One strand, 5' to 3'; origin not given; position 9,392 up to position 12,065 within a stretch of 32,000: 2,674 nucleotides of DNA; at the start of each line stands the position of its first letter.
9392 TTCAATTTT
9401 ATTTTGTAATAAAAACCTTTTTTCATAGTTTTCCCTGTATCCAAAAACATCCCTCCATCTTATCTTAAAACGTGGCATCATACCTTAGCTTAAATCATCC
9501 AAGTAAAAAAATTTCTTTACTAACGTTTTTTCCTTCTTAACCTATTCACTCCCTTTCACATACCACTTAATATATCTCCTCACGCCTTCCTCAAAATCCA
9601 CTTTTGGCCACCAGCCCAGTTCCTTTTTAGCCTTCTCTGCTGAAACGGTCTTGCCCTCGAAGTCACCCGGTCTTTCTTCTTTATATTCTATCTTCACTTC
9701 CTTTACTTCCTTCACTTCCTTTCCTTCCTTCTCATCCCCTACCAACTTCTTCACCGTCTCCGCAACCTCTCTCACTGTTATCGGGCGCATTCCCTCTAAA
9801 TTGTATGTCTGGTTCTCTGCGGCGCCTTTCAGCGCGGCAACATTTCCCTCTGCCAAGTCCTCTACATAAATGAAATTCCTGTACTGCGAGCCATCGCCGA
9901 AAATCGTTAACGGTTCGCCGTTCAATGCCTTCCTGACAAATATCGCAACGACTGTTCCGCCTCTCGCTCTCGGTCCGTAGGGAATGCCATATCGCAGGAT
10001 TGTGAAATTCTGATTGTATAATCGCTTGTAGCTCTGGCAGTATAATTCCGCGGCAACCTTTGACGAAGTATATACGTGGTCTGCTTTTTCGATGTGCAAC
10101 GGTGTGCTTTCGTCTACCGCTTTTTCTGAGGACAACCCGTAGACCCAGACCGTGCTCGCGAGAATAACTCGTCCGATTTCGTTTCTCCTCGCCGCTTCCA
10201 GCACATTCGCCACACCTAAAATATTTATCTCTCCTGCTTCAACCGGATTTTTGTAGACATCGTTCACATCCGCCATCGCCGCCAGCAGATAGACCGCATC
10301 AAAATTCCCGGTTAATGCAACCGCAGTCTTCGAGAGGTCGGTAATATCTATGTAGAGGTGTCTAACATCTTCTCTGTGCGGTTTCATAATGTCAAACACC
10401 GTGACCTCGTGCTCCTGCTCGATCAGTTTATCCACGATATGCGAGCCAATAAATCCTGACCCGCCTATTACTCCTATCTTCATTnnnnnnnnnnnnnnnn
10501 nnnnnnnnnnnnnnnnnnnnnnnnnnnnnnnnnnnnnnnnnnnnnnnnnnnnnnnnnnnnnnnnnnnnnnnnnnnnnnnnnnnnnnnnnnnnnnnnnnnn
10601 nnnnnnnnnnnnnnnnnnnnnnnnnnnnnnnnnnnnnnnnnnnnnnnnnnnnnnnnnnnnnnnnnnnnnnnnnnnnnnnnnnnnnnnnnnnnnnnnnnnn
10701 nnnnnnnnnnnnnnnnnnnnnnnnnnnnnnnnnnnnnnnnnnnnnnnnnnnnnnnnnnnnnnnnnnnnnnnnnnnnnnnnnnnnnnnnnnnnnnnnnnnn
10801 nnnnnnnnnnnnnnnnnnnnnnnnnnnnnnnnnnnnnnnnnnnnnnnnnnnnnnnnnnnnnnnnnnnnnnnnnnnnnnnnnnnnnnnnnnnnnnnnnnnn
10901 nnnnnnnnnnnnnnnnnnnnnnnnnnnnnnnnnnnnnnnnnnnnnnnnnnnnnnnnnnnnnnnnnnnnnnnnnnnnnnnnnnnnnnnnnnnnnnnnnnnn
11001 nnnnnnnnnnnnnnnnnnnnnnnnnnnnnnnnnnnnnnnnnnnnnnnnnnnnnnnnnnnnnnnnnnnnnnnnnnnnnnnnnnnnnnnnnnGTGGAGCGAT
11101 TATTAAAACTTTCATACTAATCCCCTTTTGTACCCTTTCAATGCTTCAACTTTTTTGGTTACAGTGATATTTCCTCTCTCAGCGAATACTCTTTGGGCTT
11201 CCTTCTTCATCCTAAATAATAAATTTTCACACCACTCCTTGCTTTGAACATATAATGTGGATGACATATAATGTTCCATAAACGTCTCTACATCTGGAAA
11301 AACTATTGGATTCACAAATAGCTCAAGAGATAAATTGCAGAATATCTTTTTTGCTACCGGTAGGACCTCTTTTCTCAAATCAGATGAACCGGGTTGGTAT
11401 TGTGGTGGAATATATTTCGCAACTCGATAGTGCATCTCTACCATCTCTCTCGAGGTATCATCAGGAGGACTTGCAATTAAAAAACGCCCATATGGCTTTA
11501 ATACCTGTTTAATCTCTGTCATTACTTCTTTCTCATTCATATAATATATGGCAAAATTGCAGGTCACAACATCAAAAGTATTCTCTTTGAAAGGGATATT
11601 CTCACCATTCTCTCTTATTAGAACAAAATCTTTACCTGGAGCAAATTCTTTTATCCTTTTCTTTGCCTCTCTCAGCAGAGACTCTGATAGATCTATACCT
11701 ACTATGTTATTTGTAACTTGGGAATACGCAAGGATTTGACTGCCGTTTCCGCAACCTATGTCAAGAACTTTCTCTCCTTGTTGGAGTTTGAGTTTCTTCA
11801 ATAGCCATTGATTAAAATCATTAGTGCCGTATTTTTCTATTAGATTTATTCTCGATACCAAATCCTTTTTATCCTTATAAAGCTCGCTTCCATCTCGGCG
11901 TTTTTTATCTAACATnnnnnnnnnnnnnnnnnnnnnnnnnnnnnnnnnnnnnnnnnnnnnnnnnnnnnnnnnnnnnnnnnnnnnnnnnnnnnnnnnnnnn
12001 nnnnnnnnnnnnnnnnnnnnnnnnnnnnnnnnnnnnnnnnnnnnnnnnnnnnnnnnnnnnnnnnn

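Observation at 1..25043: Hypothesis: the glycan island is either switched OFF by reversible duplications or is in wholesale decay, with at least 7 disrupted genes in 25 kb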

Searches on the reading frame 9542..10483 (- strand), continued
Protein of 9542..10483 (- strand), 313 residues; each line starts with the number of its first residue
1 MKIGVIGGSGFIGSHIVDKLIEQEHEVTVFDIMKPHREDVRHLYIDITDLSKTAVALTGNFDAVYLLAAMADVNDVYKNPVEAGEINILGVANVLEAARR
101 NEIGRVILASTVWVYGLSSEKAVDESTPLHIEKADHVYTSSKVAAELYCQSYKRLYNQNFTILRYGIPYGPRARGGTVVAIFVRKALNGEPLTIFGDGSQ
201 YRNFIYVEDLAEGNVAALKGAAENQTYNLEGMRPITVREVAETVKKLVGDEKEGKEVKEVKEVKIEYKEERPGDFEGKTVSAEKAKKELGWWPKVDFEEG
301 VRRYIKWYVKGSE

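Call 31: find_encoding_contigs(protein=P0028, flank=10000, max_places=10)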
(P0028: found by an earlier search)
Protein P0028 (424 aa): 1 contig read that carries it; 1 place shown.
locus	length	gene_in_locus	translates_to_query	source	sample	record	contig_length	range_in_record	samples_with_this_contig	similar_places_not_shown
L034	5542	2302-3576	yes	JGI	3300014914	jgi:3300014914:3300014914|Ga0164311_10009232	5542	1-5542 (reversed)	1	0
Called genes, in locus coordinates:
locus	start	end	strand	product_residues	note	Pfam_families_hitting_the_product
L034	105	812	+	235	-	PF20706:GT4-conflict, PF00534:Glycos_transf_1, PF13692:Glyco_trans_1_4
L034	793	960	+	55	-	-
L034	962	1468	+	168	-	PF02223:Thymidylate_kin (faint)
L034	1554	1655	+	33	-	-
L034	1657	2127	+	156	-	PF01209:Ubie_methyltran (weak), PF13489:Methyltransf_23, PF07021:MetW, PF13847:Methyltransf_31, PF08241:Methyltransf_11, PF08242:Methyltransf_12, PF13649:Methyltransf_25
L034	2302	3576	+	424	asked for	-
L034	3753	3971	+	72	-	-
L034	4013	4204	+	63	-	-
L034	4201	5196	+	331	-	PF04015:DUF362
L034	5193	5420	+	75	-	-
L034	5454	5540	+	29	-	?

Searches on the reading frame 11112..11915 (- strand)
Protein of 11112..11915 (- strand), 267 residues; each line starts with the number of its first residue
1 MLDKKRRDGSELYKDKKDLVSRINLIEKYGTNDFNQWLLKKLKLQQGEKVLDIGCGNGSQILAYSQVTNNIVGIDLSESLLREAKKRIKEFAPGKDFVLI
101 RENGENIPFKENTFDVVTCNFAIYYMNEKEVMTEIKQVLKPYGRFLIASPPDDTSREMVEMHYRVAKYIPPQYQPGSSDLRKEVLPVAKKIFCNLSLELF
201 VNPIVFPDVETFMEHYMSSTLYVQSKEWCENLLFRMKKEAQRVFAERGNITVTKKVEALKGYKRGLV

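Call 11: search_protein_families(library=pfam, proteins=[window:11112-11915:-])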
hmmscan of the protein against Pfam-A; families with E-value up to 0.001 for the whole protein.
window:11112-11915:- (267 aa): 18 families
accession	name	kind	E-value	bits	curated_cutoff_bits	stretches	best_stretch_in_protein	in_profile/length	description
PF08241.18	Methyltransf_11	-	5.2e-21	75.5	21.2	1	51-147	1-95/95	Methyltransferase domain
PF13649.12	Methyltransf_25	-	7.7e-20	71.8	27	1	50-143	1-97/97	Methyltransferase domain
PF13847.12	Methyltransf_31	-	1.2e-19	70.9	27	1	46-158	3-118/145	Methyltransferase domain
PF01209.24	Ubie_methyltran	-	2.5e-16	60.2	20.1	1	41-149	42-153/233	ubiE/COQ5 methyltransferase family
PF08242.18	Methyltransf_12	-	6.3e-13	49.7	30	1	51-145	1-98/98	Methyltransferase domain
PF02353.26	CMAS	-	1.2e-11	44.9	27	1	37-233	53-234/273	Mycolic acid cyclopropane synthetase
PF13489.12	Methyltransf_23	-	3.1e-11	43.7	27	1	43-164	19-135/164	Methyltransferase domain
PF03291.22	mRNA_G-N7_MeTrfase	-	2.7e-07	30.4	26.6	1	35-152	45-184/315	mRNA (guanine-N(7))-methyltransferase domain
PF01135.25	PCMT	-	6.3e-07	29.8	20.3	1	38-94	65-124/210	Protein-L-isoaspartate(D-aspartate) O-methyltransferase (PCMT)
PF06325.19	PrmA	-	1.5e-06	28.4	22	1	44-147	159-258/296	Ribosomal protein L11 methyltransferase (PrmA)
PF05175.20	MTS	-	4.2e-06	26.9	23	1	36-147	21-138/170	Methyltransferase small domain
PF02390.23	Methyltransf_4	-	6.3e-05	23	24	1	49-125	4-84/173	Putative methyltransferase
PF05148.21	Methyltransf_8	-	0.00011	22.6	27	0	38-148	63-157/219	Hypothetical methyltransferase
PF05724.17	TPMT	-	0.00016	21.8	26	1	34-85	26-76/218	Thiopurine S-methyltransferase (TPMT)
PF05401.17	NodS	-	0.00019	21.8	24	1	44-156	41-153/201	Nodulation protein S (NodS)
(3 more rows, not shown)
